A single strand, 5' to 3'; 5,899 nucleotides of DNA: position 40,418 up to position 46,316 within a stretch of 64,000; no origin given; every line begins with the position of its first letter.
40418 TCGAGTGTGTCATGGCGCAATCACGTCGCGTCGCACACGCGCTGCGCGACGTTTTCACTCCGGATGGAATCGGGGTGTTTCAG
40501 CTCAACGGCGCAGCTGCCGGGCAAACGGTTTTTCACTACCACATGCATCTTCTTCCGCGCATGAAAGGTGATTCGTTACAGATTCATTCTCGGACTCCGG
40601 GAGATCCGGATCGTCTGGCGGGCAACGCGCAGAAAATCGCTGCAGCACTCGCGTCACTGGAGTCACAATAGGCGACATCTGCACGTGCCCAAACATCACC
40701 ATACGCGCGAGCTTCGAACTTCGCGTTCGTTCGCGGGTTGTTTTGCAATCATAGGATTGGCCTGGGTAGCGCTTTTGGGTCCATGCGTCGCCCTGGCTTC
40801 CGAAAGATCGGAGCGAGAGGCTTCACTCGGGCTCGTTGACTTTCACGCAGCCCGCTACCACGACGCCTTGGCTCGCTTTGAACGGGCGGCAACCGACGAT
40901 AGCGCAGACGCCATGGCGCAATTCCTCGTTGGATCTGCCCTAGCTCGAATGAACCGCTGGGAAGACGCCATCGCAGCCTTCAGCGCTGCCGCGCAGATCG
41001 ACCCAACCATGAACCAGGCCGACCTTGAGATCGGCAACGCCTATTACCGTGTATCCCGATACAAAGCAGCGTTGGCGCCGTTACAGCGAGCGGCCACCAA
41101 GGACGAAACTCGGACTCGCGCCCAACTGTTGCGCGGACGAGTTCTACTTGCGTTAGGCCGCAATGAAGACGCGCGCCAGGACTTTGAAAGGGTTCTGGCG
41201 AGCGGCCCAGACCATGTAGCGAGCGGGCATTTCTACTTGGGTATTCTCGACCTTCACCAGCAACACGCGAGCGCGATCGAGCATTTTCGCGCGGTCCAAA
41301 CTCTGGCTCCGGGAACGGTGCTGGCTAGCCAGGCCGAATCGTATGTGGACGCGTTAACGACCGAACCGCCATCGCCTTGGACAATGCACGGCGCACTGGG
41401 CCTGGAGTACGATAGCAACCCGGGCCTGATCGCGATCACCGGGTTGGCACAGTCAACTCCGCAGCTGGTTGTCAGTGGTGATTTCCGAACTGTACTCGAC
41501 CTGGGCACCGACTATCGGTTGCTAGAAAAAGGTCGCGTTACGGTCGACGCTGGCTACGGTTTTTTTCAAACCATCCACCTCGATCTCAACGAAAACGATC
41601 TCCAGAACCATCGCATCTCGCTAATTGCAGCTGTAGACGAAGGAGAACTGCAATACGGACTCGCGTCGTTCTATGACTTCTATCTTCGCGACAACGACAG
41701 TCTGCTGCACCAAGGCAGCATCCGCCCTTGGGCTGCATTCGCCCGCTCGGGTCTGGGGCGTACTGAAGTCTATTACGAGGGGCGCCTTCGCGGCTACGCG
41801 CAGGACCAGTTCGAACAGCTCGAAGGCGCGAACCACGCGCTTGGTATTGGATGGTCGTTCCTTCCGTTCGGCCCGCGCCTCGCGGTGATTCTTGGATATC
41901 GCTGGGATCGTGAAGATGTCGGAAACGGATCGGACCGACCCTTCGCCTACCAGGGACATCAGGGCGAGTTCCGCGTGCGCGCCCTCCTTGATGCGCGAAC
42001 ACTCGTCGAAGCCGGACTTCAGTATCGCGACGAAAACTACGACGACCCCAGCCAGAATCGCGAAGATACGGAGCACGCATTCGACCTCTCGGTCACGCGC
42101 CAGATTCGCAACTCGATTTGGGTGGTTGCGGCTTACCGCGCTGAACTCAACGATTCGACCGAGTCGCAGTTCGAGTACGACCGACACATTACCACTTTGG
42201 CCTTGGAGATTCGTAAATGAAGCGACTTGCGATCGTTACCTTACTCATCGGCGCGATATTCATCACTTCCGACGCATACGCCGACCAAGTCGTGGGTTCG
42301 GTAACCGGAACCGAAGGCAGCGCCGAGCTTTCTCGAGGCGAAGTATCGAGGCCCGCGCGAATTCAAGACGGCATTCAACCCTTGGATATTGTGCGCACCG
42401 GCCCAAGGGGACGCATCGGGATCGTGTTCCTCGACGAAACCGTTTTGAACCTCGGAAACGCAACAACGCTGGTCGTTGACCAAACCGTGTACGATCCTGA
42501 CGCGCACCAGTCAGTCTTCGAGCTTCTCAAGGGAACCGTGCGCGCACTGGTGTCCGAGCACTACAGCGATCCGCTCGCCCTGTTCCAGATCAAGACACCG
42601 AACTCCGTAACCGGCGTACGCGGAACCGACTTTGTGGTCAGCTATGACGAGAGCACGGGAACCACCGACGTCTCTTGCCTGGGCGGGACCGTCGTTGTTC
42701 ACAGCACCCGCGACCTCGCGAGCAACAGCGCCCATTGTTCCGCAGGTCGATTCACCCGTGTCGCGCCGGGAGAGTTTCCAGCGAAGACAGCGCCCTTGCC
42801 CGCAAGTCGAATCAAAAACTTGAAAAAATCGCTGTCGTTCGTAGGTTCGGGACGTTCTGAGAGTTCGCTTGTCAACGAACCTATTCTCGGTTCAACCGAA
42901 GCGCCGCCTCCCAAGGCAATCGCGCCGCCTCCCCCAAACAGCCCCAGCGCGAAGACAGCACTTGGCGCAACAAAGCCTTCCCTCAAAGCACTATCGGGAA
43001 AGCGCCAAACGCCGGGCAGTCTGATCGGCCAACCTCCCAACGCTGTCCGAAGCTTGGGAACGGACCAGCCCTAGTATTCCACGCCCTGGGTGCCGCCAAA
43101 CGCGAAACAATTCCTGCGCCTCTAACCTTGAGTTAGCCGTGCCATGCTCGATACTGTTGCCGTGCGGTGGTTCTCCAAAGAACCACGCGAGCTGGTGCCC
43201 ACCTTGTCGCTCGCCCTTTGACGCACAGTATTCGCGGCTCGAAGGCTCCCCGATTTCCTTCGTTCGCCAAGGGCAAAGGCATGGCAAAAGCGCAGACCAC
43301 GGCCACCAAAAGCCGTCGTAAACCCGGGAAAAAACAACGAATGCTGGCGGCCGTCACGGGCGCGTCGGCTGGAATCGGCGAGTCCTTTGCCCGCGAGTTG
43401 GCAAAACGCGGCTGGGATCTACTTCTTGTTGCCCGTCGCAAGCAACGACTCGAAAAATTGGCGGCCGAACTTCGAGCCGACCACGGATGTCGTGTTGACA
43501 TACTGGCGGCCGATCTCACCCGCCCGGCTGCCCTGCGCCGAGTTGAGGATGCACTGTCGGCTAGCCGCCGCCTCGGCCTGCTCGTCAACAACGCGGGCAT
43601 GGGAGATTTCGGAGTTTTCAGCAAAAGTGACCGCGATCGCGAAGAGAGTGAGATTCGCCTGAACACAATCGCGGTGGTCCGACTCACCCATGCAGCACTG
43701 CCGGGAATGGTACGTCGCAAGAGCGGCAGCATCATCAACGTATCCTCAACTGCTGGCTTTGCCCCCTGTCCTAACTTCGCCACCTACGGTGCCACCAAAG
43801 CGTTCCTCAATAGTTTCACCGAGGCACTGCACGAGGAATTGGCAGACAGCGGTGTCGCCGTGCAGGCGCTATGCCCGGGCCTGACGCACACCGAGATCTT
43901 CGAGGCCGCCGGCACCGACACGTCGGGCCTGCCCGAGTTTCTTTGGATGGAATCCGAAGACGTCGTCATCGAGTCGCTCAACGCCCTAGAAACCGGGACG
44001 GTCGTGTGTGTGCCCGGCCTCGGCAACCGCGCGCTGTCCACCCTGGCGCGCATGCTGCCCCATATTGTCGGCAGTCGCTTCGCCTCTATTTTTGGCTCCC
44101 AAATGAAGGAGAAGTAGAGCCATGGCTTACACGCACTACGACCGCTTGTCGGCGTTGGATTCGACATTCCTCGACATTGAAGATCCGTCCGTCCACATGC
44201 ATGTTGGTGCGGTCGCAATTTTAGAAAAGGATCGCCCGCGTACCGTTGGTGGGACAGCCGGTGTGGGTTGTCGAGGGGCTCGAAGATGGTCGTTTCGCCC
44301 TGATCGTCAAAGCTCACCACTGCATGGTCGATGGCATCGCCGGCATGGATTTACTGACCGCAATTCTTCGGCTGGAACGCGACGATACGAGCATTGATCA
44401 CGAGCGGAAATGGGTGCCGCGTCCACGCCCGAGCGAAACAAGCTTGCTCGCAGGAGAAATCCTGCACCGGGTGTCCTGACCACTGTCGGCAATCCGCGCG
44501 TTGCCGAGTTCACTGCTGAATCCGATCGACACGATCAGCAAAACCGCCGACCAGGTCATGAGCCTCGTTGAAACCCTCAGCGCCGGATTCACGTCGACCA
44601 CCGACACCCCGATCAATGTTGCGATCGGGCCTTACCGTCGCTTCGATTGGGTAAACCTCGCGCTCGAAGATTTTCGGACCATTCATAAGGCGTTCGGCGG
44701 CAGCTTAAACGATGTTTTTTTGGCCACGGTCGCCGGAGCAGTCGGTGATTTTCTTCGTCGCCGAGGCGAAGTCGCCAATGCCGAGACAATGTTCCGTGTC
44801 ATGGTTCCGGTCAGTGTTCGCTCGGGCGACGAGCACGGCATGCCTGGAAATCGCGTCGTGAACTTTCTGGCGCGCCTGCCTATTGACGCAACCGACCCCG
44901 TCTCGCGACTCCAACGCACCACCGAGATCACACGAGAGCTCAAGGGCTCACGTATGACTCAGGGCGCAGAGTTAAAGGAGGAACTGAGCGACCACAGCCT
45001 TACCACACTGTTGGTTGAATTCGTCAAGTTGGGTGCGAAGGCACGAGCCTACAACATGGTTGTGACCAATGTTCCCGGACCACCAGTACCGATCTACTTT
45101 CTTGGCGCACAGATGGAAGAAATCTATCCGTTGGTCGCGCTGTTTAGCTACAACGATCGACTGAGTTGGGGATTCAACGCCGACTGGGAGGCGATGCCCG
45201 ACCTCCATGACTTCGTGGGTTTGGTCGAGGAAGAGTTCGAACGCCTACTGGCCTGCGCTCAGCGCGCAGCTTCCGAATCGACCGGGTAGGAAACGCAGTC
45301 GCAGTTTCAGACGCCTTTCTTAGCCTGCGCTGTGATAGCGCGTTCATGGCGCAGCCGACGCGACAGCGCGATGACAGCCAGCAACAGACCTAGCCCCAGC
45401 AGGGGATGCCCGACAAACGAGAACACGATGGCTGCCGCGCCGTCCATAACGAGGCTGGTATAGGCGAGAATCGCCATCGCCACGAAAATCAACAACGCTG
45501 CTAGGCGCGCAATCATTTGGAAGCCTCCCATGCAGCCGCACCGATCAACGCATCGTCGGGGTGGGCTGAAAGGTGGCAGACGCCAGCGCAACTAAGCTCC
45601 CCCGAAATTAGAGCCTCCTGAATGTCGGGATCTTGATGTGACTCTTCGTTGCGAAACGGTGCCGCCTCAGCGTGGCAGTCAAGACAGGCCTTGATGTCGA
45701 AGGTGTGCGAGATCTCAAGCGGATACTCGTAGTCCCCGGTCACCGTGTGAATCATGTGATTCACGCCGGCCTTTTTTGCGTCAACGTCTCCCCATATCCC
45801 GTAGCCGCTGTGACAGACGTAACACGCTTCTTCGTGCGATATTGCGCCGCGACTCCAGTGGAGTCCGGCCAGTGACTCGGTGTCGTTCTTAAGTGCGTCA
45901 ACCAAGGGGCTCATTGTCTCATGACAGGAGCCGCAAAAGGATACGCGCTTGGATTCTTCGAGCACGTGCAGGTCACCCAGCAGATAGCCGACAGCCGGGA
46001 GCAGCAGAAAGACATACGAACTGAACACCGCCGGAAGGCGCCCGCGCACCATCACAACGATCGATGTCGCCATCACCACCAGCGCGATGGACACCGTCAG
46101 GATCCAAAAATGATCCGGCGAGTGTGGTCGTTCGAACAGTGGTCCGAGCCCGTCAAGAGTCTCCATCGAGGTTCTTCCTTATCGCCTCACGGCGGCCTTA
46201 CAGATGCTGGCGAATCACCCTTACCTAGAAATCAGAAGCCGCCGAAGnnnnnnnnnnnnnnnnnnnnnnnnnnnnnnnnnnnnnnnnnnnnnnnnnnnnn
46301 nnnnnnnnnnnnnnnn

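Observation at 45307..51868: Porin-cytochrome extracellular electron-transfer conduit: octaheme periplasmic cytochrome + MtrB/PioB-like 762-aa barrel + monoheme cyt c + NapC/CymA-like tetraheme, with divergent 9-heme lipoprotein cytochrome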

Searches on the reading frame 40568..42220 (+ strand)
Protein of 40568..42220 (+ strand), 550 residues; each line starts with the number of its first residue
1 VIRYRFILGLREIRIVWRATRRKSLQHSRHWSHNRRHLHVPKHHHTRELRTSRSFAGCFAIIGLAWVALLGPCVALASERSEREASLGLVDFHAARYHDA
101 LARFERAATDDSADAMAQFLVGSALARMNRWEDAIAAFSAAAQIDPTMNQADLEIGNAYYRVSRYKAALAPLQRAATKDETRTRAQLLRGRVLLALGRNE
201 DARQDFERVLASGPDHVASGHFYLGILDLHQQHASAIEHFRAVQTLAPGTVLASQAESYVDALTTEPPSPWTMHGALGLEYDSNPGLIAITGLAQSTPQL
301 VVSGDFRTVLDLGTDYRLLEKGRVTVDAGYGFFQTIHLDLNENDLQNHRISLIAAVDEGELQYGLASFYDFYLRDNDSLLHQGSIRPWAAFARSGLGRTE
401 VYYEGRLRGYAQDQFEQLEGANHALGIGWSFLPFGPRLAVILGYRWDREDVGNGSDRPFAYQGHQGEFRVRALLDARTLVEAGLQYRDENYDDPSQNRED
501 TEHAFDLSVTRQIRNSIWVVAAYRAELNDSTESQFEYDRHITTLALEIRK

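Call 3: search_protein_families(library=pfam, proteins=[window:40568-42220:+], max_evalue=0.1)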
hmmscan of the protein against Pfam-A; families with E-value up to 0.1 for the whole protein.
window:40568-42220:+ (550 aa): 20 families
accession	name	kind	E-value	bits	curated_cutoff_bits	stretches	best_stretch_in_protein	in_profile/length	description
PF13432.12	TPR_16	-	6.1e-15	55.8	32.7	2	153-215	1-63/65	Tetratricopeptide repeat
PF07719.23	TPR_2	-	1e-14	53.8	27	2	116-147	2-33/34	Tetratricopeptide repeat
PF00515.34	TPR_1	-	6e-12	45.3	27.8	1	119-147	5-33/34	Tetratricopeptide repeat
PF13424.12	TPR_12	-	2.5e-08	34.4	30.1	2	185-243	5-71/77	Tetratricopeptide repeat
PF12895.13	ANAPC3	-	3.7e-08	34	27.2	2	147-206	21-79/82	Anaphase-promoting complex, cyclosome, subunit 3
PF13414.12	TPR_11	-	6.4e-08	32.6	26.8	1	122-161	1-40/42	TPR repeat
PF14559.12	TPR_19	-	3.7e-07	30.8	25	2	164-216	6-58/68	Tetratricopeptide repeat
PF13428.12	TPR_14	-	4.6e-07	30.3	23.5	1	184-217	2-35/44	Tetratricopeptide repeat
PF13174.12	TPR_6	-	1.2e-06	29.2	26.3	0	185-212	2-29/33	Tetratricopeptide repeat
PF21545.3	T7SS_EccA1_N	-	7e-06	26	27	1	94-216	112-238/272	T7SS, ESX-1 secretion system protein EccA1, N-terminal domain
PF13181.12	TPR_8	-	7.8e-06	26.1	25.7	0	184-211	2-29/34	Tetratricopeptide repeat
PF13374.12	TPR_10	-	0.00064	20.1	27.5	0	190-211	9-30/42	Tetratricopeptide repeat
PF13176.12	TPR_7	-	0.0019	18.6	27.9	0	155-181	5-33/36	Tetratricopeptide repeat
PF09976.15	TPR_21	-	0.0037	17.5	25.5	1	162-215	126-178/193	Tetratricopeptide repeat-like domain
PF13371.12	TPR_9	-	0.0043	17.5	35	1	125-189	5-69/73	Tetratricopeptide repeat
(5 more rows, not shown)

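Call 4: search_protein_families(library=ncbifam, proteins=[window:40568-42220:+], max_evalue=0.1)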
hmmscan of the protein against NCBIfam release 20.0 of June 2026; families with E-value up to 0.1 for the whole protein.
window:40568-42220:+ (550 aa): 25 families
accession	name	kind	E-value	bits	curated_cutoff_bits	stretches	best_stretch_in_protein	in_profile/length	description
NF040959.1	MamA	equivalog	1.1e-13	51.1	200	2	75-175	99-199/204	magnetosome protein MamA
TIGR02917.1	PEP_TPR_lipo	equivalog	1.7e-13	49.4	312.2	1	72-256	354-538/899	XrtA/PEP-CTERM system TPR-repeat protein PrsT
TIGR02552.1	LcrH_SycD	equivalog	3.8e-12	46.1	104.8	2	90-193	27-130/136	SycD/LcrH family type III secretion system chaperone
NF008391.2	PRK11189.1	equivalog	4e-08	33.1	250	2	172-249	54-131/297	lipoprotein NlpI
TIGR02521.1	type_IV_pilW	equivalog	7.3e-07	29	154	1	148-216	30-98/234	type IV pilus biogenesis/stability protein PilW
NF047371.1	FlcA_CTERM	equivalog_domain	3.2e-06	25.9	300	1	132-211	456-535/646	periplasmic flagellar collar protein FlcA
TIGR02795.1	tol_pal_ybgF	equivalog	3.6e-06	27.6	90.1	1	92-172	13-99/119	tol-pal system protein YbgF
TIGR04510.1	mod_pep_cyc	subfamily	7.6e-06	24.7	400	1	93-220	444-573/814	putative peptide modification system cyclase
NF053607.1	CHU_0125_OmpA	equivalog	7.6e-06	24.7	620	1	87-181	25-119/639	CHU_0125 family OmpA-like outer membrane integrity protein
NF008757.0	PRK11788.1-5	equivalog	2.5e-05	23.6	363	1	123-218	149-249/388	lipopolysaccharide assembly protein LapB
TIGR03016.1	pepcterm_hypo_1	hypoth_equivalog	2.8e-05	23.3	90.85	1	466-546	394-473/477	TIGR03016 family PEP-CTERM system-associated outer membrane protein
NF052312.1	T9SS_PorW_SprE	equivalog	3.1e-05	22.8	250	1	87-216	110-249/716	type IX secretion system periplasmic lipoprotein PorW/SprE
NF033762.1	social_mot_Tgl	equivalog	3.4e-05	23.3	225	1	65-170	11-121/252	social motility TPR repeat lipoprotein Tgl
NF047507.1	TPR_BatC_Lepto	exception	5.6e-05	22.7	175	0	90-151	67-132/214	TPR repeat-containing protein BatC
NF052415.1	T3SS_chap_SctY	equivalog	7.2e-05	23.3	70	1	127-211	18-105/106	type III secretion apparatus assembly chaperone SctY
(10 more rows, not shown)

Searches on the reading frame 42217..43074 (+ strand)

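Call 3: search_protein_families(library=pfam, proteins=[window:42217-43074:+], max_evalue=0.1)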
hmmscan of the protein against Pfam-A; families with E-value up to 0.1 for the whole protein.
window:42217-43074:+ (285 aa): 1 family
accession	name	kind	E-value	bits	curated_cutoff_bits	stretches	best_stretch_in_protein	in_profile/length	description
PF04773.18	FecR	-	1.5e-16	61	24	1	58-159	2-96/97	FecR protein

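Call 4: search_protein_families(library=ncbifam, proteins=[window:42217-43074:+], max_evalue=0.1)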
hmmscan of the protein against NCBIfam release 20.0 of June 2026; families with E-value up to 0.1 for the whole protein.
window:42217-43074:+ (285 aa): 2 families
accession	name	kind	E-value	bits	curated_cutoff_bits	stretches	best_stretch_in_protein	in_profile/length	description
NF047849.1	Lsa33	exception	3.9e-10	39.4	420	1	1-166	1-169/310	surface adhesin Lsa33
NF033165.1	lipo_LipL45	exception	0.00017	20.7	350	1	57-161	71-173/391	lipoprotein LipL45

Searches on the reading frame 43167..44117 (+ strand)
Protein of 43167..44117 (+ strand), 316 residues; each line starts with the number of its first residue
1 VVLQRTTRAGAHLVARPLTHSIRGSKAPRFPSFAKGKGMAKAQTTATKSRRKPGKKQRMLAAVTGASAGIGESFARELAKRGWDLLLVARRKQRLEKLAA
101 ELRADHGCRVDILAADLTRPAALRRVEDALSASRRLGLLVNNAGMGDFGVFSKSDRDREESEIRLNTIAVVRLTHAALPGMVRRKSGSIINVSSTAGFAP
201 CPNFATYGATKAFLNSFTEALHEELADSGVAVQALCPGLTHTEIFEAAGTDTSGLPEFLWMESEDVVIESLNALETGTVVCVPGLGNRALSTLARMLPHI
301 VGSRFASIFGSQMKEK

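Call 70: search_protein_families(library=pfam, proteins=[window:43167-44117:+], max_evalue=0.0001)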
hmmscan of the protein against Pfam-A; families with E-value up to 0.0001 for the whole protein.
window:43167-44117:+ (316 aa): 4 families
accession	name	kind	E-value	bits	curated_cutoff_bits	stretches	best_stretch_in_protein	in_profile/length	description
PF00106.31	adh_short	-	9e-51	172.6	26.6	1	61-249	3-191/195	short chain dehydrogenase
PF13561.12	adh_short_C2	-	4e-30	105.6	27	1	65-249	1-185/236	Enoyl-(Acyl carrier protein) reductase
PF08659.16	KR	-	1.1e-13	52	22.6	1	63-224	5-166/180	KR domain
PF01370.27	Epimerase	-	2.7e-05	24.1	20.9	1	62-224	2-159/240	NAD dependent epimerase/dehydratase family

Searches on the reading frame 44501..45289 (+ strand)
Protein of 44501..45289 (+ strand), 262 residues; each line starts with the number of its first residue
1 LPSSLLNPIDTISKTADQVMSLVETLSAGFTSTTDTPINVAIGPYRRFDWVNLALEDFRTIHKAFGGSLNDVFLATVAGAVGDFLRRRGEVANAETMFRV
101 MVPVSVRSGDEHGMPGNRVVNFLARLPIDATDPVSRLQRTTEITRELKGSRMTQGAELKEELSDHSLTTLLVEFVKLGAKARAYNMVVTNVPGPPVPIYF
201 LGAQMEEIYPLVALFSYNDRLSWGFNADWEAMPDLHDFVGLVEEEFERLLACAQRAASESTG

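Call 70: search_protein_families(library=pfam, proteins=[window:44501-45289:+], max_evalue=0.0001)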
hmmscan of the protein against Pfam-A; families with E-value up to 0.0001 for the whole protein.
window:44501-45289:+ (262 aa): 2 families
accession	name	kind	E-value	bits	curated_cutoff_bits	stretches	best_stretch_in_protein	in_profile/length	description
PF06974.18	WS_DGAT_C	-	4.4e-20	72.7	20.7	1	116-249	2-144/145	WS/DGAT C-terminal domain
PF03007.21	WS_DGAT_cat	-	5.9e-07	30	23.6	1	15-73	200-263/263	Wax ester synthase/diacylglycerol acyltransferase catalytic domain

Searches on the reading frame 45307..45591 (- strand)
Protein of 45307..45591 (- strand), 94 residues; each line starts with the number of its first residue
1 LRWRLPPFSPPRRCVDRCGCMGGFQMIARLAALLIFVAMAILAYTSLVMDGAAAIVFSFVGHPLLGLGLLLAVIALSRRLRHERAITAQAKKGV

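Call 3: search_protein_families(library=pfam, proteins=[window:45307-45591:-], max_evalue=0.1)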
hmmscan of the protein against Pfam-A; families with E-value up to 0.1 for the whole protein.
window:45307-45591:- (94 aa): 2 families
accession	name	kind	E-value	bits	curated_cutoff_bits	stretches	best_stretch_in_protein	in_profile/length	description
PF24003.1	DUF7319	-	0.052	13.4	27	1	22-80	116-173/205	Domain of unknown function (DUF7319)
PF07332.16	Phage_holin_3_6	-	0.086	13.3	28.4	1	21-85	40-99/116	Putative Actinobacterial Holin-X, holin superfamily III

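Call 4: search_protein_families(library=ncbifam, proteins=[window:45307-45591:-], max_evalue=0.1)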
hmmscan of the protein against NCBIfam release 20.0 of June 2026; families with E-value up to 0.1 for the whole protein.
window:45307-45591:- (94 aa): 1 family
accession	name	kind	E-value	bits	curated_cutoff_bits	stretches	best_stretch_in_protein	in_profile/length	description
NF002494.0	PRK01821.1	equivalog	0.024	14.6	124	1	25-91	66-129/133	hypothetical protein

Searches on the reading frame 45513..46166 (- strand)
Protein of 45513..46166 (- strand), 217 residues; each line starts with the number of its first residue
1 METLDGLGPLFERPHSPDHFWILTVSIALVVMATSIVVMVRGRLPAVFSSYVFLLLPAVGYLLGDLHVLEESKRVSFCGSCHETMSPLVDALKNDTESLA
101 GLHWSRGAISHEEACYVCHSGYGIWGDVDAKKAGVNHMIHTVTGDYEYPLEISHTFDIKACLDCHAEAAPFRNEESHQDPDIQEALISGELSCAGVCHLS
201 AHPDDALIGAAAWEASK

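Call 3: search_protein_families(library=pfam, proteins=[window:45513-46166:-], max_evalue=0.1)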
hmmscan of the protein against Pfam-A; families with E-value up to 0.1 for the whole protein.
window:45513-46166:- (217 aa): 6 families
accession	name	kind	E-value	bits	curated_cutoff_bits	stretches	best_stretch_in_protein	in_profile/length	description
PF14522.11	Cytochrome_C7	-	5.9e-06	26.5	24.8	2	153-202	4-52/67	Cytochrome c7 and related cytochrome c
PF22113.1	Mtrc-MtrF_II-IV_dom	-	6.6e-06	26.2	30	2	71-120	116-164/176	Outer membrane cytochrome MtrC/MtrF-like, domains II/IV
PF14537.11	Cytochrom_c3_2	-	4e-05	24.4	25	1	155-200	23-66/79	Cytochrome c3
PF03264.19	Cytochrom_NNT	-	0.001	19.2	24.1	1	61-149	22-102/174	NapC/NirT cytochrome c family, N-terminal region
PF14376.11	Haem_bd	-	0.025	15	27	0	141-169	23-50/133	Haem-binding domain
PF02085.21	Cytochrom_CIII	-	0.04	14.7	22.9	0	111-193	28-97/101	Class III cytochrome C family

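Call 4: search_protein_families(library=ncbifam, proteins=[window:45513-46166:-], max_evalue=0.1)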
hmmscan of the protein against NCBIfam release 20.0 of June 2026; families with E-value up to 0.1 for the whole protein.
window:45513-46166:- (217 aa): 3 families
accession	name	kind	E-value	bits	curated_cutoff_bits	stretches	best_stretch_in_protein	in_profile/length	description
TIGR03153.1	cytochr_NrfH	equivalog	0.00074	19.6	134.2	1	67-170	20-114/138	cytochrome c nitrite reductase small subunit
NF008659.0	PRK11659.1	equivalog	0.012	15.3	184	0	109-175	107-177/188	cytochrome c nitrite reductase pentaheme subunit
NF008339.0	PRK11125.1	equivalog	0.034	12.8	595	1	71-199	209-326/487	ammonia-forming cytochrome c nitrite reductase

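Call 10: search_solved_structures(query=window:45513-46166:-, max_evalue=0.1, show_alignments=2)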
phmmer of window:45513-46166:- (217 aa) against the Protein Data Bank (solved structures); distinct sequences matched with E-value up to 0.1: 0.
